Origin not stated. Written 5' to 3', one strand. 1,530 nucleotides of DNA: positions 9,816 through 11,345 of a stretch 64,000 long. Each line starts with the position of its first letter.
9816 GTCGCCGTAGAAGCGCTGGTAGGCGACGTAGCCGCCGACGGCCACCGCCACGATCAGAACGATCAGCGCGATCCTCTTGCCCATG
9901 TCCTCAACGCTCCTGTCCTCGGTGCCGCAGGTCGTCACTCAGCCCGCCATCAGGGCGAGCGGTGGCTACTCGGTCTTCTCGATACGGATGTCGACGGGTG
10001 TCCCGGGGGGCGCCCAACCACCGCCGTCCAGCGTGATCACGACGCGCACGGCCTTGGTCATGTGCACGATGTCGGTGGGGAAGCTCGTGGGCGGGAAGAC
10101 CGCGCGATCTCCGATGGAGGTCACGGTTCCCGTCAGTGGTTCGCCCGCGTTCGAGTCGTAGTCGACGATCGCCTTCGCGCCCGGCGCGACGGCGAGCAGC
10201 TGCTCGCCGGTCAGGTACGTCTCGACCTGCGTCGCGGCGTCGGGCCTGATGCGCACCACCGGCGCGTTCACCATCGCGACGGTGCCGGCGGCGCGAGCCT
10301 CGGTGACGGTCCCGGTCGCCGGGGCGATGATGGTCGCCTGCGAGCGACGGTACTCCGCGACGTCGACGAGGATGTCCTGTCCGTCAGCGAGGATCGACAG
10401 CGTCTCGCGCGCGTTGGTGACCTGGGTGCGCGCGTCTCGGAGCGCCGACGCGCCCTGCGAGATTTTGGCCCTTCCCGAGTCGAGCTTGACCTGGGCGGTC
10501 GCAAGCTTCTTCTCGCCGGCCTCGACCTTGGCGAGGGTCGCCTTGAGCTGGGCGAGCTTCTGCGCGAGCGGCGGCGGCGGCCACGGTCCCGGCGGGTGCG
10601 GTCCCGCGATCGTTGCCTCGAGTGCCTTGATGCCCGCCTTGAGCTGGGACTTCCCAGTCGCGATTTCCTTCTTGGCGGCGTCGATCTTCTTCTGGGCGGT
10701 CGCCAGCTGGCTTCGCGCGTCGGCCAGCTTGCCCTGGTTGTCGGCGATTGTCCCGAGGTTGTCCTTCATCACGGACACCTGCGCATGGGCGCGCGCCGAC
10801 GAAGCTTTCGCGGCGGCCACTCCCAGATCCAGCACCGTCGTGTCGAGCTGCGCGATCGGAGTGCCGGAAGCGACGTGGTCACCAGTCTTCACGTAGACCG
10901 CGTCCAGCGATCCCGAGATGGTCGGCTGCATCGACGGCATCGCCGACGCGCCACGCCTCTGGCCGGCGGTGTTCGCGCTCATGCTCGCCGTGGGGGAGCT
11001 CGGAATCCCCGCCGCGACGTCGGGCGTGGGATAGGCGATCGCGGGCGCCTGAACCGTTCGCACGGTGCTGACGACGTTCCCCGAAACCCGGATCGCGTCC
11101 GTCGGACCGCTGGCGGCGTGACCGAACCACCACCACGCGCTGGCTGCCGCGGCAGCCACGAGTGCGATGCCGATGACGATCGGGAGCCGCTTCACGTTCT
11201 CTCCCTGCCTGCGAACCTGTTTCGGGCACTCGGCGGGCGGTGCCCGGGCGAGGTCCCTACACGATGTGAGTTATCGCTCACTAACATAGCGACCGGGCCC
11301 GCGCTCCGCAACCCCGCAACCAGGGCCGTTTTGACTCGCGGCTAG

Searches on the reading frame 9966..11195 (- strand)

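Call 65: search_protein_families(library=pfam, proteins=[window:9966-11195:-], max_evalue=0.0001)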
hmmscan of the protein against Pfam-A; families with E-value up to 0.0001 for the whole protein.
window:9966-11195:- (409 aa): 3 families
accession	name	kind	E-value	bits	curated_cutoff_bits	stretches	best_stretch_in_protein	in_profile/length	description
PF16576.10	HlyD_D23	-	9.6e-08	32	30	0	242-363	60-186/214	Barrel-sandwich domain of CusB or HlyD membrane-fusion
PF13437.12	HlyD_3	-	1.1e-07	33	22.2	1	288-365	1-80/106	HlyD family secretion protein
PF13533.13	Biotin_lipoyl_2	-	5.1e-05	23.4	29.8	0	89-118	3-32/32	Biotin-lipoyl like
